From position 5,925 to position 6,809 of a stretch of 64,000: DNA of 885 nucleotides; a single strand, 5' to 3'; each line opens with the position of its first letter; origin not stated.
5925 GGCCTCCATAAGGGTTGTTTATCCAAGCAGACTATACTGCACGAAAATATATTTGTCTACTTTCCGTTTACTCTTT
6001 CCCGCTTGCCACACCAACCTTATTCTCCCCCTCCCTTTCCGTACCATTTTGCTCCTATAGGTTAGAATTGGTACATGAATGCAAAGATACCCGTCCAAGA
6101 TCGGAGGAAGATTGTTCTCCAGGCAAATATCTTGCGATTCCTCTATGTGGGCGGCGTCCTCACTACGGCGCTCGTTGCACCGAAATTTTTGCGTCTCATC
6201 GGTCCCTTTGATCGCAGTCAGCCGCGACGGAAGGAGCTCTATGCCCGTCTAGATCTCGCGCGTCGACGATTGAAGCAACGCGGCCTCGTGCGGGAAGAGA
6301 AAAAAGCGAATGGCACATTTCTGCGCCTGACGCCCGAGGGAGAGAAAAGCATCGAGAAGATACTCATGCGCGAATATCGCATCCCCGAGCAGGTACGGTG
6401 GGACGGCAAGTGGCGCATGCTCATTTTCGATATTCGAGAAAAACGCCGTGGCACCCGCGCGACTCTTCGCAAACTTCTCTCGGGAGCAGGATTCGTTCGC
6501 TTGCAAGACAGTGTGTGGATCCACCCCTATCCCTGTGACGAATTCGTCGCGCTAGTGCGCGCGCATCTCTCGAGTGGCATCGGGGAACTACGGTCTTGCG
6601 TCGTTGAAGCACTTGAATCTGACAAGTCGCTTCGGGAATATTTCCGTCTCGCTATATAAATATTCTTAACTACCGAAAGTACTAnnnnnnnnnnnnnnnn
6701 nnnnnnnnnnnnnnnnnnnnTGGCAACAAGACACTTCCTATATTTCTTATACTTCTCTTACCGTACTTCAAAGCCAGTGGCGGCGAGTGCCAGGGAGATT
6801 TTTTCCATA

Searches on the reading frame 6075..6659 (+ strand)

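Call 46: search_protein_families(library=pfam, proteins=[window:6075-6659:+], max_evalue=0.0001)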
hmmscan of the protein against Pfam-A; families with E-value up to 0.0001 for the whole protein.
window:6075-6659:+ (194 aa): 1 family
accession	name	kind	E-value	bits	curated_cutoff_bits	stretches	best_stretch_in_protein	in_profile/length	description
PF20803.2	PaaX_M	-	4.4e-18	65.6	24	1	108-163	3-58/83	PaaX protein central Cas2-like domain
